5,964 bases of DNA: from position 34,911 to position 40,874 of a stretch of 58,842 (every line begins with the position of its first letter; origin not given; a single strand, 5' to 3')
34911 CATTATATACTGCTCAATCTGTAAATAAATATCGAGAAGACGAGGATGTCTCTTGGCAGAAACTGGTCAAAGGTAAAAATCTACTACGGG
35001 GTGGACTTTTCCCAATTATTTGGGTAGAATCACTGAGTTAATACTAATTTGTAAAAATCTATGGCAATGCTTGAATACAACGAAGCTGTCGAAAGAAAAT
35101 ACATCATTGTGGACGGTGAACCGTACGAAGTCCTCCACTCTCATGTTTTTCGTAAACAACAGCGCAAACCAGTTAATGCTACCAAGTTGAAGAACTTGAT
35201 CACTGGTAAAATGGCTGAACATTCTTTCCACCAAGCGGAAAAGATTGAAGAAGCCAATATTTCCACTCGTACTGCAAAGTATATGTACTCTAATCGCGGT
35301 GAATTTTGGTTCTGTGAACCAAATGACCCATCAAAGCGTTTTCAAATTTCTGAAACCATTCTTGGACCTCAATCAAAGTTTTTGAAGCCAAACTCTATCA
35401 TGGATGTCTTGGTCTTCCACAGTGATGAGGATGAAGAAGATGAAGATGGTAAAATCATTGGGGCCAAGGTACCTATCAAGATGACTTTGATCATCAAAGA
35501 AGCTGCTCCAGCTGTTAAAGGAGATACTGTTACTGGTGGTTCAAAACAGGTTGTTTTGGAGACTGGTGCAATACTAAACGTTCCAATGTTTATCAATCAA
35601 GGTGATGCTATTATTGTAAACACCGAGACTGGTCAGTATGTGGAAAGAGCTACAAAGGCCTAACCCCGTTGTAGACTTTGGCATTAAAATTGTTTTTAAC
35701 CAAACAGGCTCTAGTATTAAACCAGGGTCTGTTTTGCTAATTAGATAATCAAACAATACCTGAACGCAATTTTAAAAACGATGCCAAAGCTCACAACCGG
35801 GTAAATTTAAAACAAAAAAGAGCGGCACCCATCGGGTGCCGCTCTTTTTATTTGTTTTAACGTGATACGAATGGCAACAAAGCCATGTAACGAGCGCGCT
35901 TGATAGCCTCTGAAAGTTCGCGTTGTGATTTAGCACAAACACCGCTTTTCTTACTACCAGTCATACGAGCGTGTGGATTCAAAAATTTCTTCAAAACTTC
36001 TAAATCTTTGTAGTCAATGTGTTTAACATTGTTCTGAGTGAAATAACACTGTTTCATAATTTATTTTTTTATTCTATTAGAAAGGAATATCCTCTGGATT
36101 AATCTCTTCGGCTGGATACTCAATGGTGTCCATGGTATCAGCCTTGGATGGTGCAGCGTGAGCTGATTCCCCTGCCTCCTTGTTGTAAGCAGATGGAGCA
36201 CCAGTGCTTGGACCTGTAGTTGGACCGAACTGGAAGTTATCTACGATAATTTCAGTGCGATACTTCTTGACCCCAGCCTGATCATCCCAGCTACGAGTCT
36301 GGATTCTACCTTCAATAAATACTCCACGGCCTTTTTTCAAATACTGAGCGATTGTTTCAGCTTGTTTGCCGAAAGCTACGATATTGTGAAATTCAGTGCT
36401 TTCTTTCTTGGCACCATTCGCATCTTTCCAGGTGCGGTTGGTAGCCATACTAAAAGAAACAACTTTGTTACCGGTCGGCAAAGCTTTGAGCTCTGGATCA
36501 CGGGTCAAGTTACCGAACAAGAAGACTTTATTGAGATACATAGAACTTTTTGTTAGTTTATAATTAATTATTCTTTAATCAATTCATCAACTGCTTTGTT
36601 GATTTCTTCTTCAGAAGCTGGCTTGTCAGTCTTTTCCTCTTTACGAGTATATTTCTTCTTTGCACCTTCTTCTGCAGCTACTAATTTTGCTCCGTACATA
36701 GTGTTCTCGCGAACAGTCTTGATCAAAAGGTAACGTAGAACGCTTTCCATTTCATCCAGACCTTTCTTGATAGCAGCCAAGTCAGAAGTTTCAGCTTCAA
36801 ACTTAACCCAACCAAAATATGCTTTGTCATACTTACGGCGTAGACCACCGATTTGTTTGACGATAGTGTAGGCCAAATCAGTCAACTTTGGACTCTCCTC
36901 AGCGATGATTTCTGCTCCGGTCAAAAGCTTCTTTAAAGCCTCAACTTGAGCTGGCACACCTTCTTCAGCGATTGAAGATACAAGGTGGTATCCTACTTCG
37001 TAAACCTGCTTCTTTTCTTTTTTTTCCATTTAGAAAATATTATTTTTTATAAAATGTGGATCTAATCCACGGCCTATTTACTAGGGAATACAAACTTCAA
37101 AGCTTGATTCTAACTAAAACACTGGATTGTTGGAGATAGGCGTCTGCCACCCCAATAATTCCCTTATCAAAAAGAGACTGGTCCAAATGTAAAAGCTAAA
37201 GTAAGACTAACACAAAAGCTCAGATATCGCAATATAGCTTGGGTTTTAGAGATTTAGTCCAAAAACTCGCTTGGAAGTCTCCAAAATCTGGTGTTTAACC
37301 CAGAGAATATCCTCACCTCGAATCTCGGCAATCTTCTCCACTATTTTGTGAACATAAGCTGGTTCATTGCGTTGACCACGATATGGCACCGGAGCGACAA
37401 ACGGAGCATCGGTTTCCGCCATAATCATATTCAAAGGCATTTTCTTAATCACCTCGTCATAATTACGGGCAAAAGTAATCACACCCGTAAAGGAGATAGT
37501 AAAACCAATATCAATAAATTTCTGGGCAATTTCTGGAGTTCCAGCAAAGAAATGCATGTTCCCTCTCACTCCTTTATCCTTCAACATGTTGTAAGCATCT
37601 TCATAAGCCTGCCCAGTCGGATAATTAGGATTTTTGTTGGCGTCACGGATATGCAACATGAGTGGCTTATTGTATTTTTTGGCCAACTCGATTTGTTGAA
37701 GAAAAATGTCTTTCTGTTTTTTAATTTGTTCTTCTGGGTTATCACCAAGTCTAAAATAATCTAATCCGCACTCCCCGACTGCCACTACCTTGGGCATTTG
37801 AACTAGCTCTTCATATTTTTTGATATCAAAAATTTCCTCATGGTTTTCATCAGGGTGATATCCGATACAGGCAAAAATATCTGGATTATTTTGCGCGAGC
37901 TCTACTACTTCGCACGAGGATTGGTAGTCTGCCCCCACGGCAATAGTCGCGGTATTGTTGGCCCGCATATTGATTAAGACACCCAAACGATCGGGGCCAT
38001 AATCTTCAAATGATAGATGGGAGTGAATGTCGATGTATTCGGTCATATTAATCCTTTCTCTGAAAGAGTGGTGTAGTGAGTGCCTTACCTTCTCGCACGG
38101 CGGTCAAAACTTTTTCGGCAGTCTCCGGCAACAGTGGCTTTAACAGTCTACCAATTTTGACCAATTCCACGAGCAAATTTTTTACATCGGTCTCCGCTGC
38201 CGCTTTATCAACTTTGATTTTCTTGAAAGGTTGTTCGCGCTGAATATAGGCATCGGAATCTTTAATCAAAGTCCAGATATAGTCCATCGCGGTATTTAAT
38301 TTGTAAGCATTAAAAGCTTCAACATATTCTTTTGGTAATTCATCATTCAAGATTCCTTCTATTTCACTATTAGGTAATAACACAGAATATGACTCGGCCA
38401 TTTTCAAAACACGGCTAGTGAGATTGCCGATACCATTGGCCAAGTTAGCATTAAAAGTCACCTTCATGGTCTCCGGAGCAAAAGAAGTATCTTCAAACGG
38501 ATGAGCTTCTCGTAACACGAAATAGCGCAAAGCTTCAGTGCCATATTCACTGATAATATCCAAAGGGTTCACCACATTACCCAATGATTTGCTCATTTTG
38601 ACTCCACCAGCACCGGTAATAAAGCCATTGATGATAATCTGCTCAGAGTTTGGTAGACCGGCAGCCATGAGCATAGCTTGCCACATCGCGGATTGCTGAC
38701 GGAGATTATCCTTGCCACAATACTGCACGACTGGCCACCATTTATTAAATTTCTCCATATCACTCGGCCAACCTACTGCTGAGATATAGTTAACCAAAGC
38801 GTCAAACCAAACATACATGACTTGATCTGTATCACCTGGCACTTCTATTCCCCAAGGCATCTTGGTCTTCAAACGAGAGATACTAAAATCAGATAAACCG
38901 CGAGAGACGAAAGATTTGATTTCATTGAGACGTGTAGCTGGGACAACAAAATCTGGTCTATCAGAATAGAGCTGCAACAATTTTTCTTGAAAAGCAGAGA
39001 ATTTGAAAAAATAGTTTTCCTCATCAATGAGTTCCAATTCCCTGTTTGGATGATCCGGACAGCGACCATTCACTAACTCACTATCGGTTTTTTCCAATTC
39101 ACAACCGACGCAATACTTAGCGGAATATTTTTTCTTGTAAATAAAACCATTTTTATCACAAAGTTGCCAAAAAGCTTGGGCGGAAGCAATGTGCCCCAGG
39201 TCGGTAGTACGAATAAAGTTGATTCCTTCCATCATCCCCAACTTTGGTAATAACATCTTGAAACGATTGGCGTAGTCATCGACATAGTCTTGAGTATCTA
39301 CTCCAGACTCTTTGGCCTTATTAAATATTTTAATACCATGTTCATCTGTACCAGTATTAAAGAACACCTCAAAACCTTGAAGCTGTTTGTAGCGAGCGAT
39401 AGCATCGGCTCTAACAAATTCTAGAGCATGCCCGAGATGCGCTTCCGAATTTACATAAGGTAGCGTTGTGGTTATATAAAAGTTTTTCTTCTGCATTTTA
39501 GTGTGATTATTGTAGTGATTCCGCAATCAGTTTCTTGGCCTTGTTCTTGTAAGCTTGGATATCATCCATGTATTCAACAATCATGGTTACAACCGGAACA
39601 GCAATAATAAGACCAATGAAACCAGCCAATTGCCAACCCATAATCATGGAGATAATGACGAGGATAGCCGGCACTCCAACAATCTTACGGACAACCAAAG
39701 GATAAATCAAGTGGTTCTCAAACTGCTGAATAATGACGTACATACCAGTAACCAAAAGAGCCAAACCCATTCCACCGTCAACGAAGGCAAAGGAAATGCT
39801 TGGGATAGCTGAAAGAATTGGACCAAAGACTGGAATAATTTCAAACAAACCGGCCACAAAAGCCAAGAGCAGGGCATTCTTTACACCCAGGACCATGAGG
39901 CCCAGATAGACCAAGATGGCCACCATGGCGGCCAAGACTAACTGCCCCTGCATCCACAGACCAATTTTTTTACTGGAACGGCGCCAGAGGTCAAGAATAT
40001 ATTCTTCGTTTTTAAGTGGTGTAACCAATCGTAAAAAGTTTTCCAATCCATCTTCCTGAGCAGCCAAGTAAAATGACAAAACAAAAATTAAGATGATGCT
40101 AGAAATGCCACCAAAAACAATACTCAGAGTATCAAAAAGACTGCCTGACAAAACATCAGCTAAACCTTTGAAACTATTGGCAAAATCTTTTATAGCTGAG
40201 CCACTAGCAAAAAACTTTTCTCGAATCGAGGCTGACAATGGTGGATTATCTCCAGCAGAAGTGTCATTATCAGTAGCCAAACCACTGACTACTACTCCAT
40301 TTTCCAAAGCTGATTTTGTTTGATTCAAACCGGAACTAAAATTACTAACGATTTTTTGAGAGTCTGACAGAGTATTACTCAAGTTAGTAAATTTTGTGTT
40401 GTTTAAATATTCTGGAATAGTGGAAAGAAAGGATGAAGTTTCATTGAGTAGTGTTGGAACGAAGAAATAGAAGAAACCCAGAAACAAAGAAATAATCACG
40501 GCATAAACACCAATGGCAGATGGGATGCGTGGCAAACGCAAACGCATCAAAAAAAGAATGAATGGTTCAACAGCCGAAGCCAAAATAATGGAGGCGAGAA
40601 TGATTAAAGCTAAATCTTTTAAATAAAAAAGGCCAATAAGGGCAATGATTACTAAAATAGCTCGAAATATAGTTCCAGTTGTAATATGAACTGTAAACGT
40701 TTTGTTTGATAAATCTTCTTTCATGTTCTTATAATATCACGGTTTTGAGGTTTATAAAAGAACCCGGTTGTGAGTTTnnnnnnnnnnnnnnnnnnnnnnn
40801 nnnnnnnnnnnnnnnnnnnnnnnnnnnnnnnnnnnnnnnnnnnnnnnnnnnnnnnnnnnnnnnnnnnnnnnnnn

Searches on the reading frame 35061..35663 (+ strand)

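Call 91: search_protein_families(library=pfam, proteins=[window:35061-35663:+], max_evalue=0.001)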
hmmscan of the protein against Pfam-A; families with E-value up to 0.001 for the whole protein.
window:35061-35663:+ (200 aa): 2 families
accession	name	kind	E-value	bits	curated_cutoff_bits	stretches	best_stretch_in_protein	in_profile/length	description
PF09285.17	Elong-fact-P_C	-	7.6e-23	80.4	25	1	142-196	2-56/56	Elongation factor P, C-terminal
PF08207.18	EFP_N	-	4.7e-07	30.2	23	1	15-62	11-58/58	Elongation factor P (EF-P) KOW-like domain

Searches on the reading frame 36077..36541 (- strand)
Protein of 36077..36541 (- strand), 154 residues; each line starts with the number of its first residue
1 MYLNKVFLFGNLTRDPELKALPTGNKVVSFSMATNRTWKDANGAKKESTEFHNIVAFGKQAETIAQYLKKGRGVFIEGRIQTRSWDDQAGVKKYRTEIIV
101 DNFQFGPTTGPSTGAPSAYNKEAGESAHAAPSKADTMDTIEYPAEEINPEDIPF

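Call 91: search_protein_families(library=pfam, proteins=[window:36077-36541:-], max_evalue=0.001)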
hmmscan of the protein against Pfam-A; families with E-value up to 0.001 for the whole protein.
window:36077-36541:- (154 aa): 1 family
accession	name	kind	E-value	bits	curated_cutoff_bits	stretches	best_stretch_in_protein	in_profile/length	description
PF00436.31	SSB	-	1.5e-40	137.9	26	1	3-105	1-103/104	Single-strand binding protein family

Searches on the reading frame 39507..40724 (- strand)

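Call 17: search_protein_families(library=pfam, proteins=[window:39507-40724:-], max_evalue=0.01)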
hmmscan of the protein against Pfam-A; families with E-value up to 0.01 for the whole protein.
window:39507-40724:- (405 aa): 1 family
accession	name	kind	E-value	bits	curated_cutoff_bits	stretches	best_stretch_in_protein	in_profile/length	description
PF01594.21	AI-2E_transport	-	2.6e-53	181.8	34.3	2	186-388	123-325/327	AI-2E family transporter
